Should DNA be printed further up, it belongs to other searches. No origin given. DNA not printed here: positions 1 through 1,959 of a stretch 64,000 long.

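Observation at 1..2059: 1.8-kb low-GC single-gene island (PD-(D/E)xK nuclease) bracketed by two copies of the hypE 3' end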

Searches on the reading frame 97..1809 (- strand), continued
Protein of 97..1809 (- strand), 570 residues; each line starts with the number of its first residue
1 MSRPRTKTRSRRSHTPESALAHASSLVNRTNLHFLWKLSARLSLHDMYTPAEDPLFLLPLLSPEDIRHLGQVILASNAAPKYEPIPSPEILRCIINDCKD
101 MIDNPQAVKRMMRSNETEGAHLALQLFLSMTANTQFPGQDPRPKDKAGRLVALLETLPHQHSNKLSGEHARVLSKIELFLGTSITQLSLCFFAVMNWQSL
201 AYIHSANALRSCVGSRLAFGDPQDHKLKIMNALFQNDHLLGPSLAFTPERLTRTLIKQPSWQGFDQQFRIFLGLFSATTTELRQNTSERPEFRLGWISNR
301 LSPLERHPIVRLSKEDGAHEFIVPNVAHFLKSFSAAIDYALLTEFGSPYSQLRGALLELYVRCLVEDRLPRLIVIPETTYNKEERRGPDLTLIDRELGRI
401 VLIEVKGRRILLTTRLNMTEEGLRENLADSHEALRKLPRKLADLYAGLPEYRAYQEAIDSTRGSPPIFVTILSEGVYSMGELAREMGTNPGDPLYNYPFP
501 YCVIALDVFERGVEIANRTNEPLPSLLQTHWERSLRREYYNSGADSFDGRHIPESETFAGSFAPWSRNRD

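Call 44: find_encoding_contigs(protein=P0004, flank=8000, max_places=3)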
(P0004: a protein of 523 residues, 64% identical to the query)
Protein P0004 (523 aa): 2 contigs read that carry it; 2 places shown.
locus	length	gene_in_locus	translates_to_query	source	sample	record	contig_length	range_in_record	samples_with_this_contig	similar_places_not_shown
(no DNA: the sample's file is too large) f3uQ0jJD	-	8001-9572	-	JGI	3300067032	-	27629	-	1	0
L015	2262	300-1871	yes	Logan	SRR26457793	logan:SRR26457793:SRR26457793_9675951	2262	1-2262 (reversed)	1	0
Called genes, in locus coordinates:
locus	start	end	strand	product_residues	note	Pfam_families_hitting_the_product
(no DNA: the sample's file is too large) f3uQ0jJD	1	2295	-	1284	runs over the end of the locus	PF18998:Flg_new_2, PF05345:He_PIG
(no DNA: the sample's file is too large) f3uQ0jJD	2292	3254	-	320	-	-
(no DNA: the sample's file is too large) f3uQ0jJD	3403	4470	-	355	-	PF13814:Replic_Relax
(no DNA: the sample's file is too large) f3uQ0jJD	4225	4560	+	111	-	-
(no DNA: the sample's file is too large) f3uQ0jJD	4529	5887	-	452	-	-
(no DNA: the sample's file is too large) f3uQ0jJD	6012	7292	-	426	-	PF01935:DUF87 (weak), PF10412:TrwB_AAD_bind (weak)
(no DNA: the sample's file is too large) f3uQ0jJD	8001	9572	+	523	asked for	-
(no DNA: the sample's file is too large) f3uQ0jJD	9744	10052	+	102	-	-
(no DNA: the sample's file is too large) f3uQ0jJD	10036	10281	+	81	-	-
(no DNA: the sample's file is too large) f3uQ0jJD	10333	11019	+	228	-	-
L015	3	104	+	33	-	?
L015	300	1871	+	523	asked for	-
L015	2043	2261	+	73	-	?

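Call 45: find_encoding_contigs(protein=P0015, flank=8000, max_places=3)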
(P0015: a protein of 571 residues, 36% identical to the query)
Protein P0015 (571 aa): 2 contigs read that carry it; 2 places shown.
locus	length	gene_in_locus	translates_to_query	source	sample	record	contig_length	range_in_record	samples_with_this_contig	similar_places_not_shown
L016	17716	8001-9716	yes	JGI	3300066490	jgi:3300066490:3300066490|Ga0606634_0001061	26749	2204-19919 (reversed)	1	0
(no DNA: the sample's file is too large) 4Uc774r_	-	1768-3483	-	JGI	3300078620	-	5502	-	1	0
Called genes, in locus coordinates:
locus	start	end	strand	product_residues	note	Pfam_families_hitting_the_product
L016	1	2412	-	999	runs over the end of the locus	PF00884:Sulfatase, PF13385:Laminin_G_3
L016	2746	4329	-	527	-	PF17660:BTRD1 (faint)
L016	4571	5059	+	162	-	-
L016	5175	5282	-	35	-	-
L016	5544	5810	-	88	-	-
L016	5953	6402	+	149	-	-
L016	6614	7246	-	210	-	-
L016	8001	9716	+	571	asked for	-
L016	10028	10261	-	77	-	PF21748:UPF0150 (weak)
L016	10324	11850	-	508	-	PF13541:ChlI, PF01078:Mg_chelatase, PF00493:MCM (faint), PF07728:AAA_5, PF13335:Mg_chelatase_C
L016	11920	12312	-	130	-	-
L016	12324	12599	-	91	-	PF00550:PP-binding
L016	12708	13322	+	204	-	PF06971:Put_DNA-bind_N, PF02629:CoA_binding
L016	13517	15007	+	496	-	PF03193:RsgA_GTPase (faint), PF00350:Dynamin_N (faint), PF01926:MMR_HSR1, PF02421:FeoB_N, PF01926:MMR_HSR1, PF02421:FeoB_N, PF00009:GTP_EFTU (weak), PF14714:KH_dom-like, +1 more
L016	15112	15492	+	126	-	PF18291:HU-HIG (weak), PF00216:Bac_DNA_binding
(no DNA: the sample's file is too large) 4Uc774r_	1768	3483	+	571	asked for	-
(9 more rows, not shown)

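Call 46: find_encoding_contigs(protein=P0024, flank=8000, max_places=4)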
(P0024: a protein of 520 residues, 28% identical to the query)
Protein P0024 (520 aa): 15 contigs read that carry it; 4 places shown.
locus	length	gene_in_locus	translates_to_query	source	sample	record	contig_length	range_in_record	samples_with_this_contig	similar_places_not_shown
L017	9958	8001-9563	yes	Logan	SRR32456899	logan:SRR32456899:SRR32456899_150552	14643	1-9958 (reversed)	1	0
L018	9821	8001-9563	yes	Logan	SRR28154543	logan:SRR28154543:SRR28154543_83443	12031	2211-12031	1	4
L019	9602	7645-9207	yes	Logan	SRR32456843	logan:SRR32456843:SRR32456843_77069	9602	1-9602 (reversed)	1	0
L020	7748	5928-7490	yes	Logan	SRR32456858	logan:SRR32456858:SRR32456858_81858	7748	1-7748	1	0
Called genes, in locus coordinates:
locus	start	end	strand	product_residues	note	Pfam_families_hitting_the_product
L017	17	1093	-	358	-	-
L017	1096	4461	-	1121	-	PF02384:N6_Mtase (faint), PF07669:Eco57I, PF18135:Type_ISP_C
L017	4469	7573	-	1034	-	PF13091:PLDc_2, PF00270:DEAD (faint), PF04851:ResIII, PF00176:SNF2-rel_dom (weak), PF00271:Helicase_C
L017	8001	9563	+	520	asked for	-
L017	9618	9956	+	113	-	?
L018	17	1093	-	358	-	-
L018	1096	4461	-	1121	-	PF02384:N6_Mtase (faint), PF07669:Eco57I, PF18135:Type_ISP_C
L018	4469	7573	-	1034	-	PF13091:PLDc_2, PF00270:DEAD (faint), PF04851:ResIII, PF00176:SNF2-rel_dom (weak), PF00271:Helicase_C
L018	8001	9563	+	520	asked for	-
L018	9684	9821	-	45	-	?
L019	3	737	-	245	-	?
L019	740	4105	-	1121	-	PF02384:N6_Mtase (faint), PF07669:Eco57I, PF18135:Type_ISP_C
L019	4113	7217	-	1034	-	PF13091:PLDc_2, PF00270:DEAD (faint), PF04851:ResIII, PF00176:SNF2-rel_dom (weak), PF00271:Helicase_C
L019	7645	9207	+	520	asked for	-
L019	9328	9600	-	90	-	?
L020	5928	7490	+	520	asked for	-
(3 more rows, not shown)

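Call 54: search_protein_families(library=pfam, proteins=[L005:8364-9317:-, L005:9417-9713:-, L005:11789-12049:+, L005:12083-12313:-, L005:12291-12641:-, L005:13121-14131:-, L006:8747-9034:-, L006:9545-9838:+, L006:11705-11998:-, L006:12163-12519:+], max_evalue=0.01)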
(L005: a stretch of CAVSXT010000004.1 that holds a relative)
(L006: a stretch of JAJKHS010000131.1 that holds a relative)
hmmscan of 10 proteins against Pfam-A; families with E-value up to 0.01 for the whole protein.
L005:8364-9317:- (317 aa): 1 family
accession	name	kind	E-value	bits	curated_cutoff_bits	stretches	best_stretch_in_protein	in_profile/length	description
PF06067.16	DUF932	-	1.2e-05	25.7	23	1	149-277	6-121/227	Domain of unknown function (DUF932)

L005:9417-9713:- (98 aa): 0 families

L005:11789-12049:+ (86 aa): 0 families

L005:12083-12313:- (76 aa): 1 family
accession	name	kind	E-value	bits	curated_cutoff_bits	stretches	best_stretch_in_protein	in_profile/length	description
PF07927.17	HicA_toxin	-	4.7e-05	23.8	27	1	17-66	4-53/58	HicA toxin of bacterial toxin-antitoxin,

L005:12291-12641:- (116 aa): 0 families

L005:13121-14131:- (336 aa): 1 family
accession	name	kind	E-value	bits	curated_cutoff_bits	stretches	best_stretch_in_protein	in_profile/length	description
PF14022.11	DUF4238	-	2.5e-20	73.5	27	1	35-324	1-280/281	Protein of unknown function (DUF4238)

L006:8747-9034:- (95 aa): 3 families
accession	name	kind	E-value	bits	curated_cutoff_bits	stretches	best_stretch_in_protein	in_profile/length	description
PF01381.28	HTH_3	-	8.5e-13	48.6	23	1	17-70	2-55/55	Helix-turn-helix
PF13560.12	HTH_31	-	9.3e-05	23.1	27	1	24-68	14-59/64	Helix-turn-helix domain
PF15943.11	YdaS_toxin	-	0.0065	16.7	30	1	27-57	11-41/65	Bacterial toxin YdaS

L006:9545-9838:+ (97 aa): 1 family
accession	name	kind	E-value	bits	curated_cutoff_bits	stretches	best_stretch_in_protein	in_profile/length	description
PF02604.26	PhdYeFM_antitox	-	5.9e-10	39.2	29.8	1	14-52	3-42/74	Antitoxin Phd_YefM, type II toxin-antitoxin system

L006:11705-11998:- (97 aa): 0 families

L006:12163-12519:+ (118 aa): 1 family
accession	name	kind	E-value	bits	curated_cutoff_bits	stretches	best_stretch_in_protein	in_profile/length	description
PF00507.24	Oxidored_q4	-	1.6e-32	112.1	23.3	1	19-117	2-99/99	NADH-ubiquinone/plastoquinone oxidoreductase, chain 3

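Call 55: search_protein_families(library=pfam, proteins=[L007:2216-3130:+, L007:3782-4015:+, L008:8983-9903:+, L008:11583-12866:+, L009:9054-9536:-, L009:12411-12653:+, L009:7854-8222:+, L010:4179-5429:+, L010:3287-4093:+, L010:2667-3290:+], max_evalue=0.01)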
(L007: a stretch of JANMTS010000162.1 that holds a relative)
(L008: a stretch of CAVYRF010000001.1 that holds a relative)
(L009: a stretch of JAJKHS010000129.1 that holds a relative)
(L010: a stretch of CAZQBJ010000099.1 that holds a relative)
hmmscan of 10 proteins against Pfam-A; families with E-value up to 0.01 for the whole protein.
L007:2216-3130:+ (304 aa): 0 families

L007:3782-4015:+ (77 aa): 0 families

L008:8983-9903:+ (306 aa): 2 families
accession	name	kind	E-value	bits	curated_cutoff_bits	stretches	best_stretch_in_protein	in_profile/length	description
PF13546.12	DDE_5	-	1.9e-34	119.9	27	1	3-133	140-271/272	DDE superfamily endonuclease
PF01609.27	DDE_Tnp_1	-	1.5e-15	57.9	23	1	34-236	68-199/200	Transposase DDE domain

L008:11583-12866:+ (427 aa): 3 families
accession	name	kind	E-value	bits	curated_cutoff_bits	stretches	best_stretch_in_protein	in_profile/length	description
PF01609.27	DDE_Tnp_1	-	1.1e-21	78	23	1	252-420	25-200/200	Transposase DDE domain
PF05598.16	DUF772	-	5.2e-19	68.5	23.1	1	53-122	1-74/74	Transposase domain (DUF772)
PF13751.12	DDE_Tnp_1_6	-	1.6e-14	54.7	25.1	1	359-423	60-124/125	Transposase DDE domain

L009:9054-9536:- (160 aa): 1 family
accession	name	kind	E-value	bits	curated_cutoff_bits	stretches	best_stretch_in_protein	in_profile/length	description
PF08937.16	ThsB_TIR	-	4.7e-27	94.8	21.2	1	5-103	1-99/100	Thoeris protein ThsB, TIR-like domain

L009:12411-12653:+ (80 aa): 0 families

L009:7854-8222:+ (122 aa): 0 families

L010:4179-5429:+ (416 aa): 0 families

L010:3287-4093:+ (268 aa): 1 family
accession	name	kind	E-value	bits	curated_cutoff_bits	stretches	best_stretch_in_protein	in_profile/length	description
PF14355.11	Abi_C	-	1.3e-19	70.5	24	1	177-253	1-82/83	Abortive infection C-terminus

L010:2667-3290:+ (207 aa): 1 family
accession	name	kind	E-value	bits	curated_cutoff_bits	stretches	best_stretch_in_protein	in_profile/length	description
PF13730.12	HTH_36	-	2.2e-07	31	25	1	104-137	2-35/55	Helix-turn-helix domain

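Call 58: search_solved_structures(query=A3, max_evalue=10, show_alignments=2)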
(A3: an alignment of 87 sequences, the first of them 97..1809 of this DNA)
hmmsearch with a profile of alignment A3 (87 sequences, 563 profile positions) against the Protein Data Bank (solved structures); distinct sequences matched with E-value up to 10: 1.
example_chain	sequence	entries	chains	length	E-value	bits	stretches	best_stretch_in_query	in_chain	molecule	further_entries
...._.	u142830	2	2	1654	0.46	12.5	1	477-557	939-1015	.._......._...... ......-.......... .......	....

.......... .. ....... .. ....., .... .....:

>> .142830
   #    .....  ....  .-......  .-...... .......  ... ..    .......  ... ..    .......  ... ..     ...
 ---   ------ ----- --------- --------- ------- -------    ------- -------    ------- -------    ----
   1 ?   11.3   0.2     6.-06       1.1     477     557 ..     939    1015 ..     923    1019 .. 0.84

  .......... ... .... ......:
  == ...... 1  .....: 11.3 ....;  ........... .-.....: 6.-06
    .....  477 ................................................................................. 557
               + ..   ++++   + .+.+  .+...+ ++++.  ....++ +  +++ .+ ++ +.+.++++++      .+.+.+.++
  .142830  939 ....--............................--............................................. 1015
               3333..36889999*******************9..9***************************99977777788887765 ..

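Call 59: search_protein_families(library=pfam, alignment_id=A3, max_evalue=0.1)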
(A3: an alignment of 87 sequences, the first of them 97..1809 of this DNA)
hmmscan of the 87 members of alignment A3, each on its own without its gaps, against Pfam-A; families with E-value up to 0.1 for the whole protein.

A. member 1, window:97-1809:- (570 aa): 0 families

B. families by the number of members that match (of 87 scanned): 32 families (the first 25 are shown)
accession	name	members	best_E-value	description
PF03008.20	DUF234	3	0.017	Archaea bacterial proteins of unknown function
PF04313.20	HSDR_N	2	0.011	Type I restriction enzyme R protein N terminus (HSDR_N)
PF14082.12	SduA_C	1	0.00033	Shedu protein SduA, C-terminal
PF05103.18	DivIVA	1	0.0015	DivIVA protein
PF04136.21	COG3_N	1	0.0064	Conserved oligomeric Golgi complex subunit 3, N-terminal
PF13020.12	NOV_C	1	0.0064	Protein NO VEIN, C-terminal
PF08774.17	VRR_NUC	1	0.0083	VRR-NUC domain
PF25051.1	WHD_MCM8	1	0.011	MCM8 winged helix domain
PF08878.16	HamA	1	0.012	HamA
PF19176.5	DUF5858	1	0.014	Family of unknown function (DUF5858)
PF13635.12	DUF4143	1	0.019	Domain of unknown function (DUF4143)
PF08703.15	PLC-beta_C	1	0.019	PLC-beta C terminal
PF18059.6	Csd3_N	1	0.027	Csd3 N-terminal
PF21233.3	RIOX1_C_WH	1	0.031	Ribosomal oxygenase 1, C-terminal winged helix domain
PF06616.17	BsuBI_PstI_RE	1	0.031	BsuBI/PstI restriction endonuclease domain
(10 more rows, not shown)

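Call 60: search_protein_families(library=padloc, alignment_id=A3, max_evalue=0.1)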
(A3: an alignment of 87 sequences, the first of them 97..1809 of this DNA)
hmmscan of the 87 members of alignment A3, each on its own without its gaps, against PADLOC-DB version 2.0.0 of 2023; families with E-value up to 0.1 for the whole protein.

A. member 1, window:97-1809:- (570 aa): 0 families

B. families by the number of members that match (of 87 scanned): 14 families
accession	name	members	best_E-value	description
PDLC03573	REase_II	2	0.022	Type II restriction enzyme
PDLC00181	HamB1|HamB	2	0.028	DEAD-box helicase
PDLC04791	PDC-S01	1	0.0014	-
PDLC01882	CARF4--CARF_PDDEXK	1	0.0045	-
PDLC00657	ZorG3|ZorG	1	0.0073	DUF3348 domain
PDLC04790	PDC-S01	1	0.014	-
PDLC04107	HerA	1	0.018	-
PDLC04776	PDC-M69B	1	0.022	-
PDLC04792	PDC-S01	1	0.028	-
PDLC04145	HEC-02A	1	0.029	-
PDLC03174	Specificity_I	1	0.031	Type I specificity subunit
PDLC04833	PDC-S03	1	0.041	-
PDLC00914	TRIP13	1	0.044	TRIP13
PDLC00130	GajB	1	0.052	UrvD helicase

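Call 61: search_dna_similar(query=window:97-1809:-, collection=plasmids, mode=protein, max_evalue=0.001)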
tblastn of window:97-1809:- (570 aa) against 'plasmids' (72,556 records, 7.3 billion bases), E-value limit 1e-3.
Records with a match: 1; places in all: 1; records where one place covers at least 80% of the query: 0.
Best place of each record, by identity: <60% 1.
By first word of the organism name: Deinococcus 1.
By predicted mobility (MOB-suite, as given by PLSDB): non-mobilizable 1.
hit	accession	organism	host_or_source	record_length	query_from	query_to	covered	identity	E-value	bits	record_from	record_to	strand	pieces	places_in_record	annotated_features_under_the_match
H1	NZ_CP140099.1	Deinococcus sp. AB2017081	pure culture,soil near an iron factory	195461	244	528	50%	29.6%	1e-9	69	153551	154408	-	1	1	hypothetical protein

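Call 62: search_dna_similar(query=window:97-1809:-, collection=phages, mode=protein, max_evalue=0.001)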
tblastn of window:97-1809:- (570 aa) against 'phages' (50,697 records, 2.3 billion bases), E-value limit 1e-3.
No match.

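Call 63: search_protein_families(library=phrogs, proteins=[window:97-1809:-], max_evalue=1)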
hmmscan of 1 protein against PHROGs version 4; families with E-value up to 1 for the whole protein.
window:97-1809:- (570 aa): 0 families
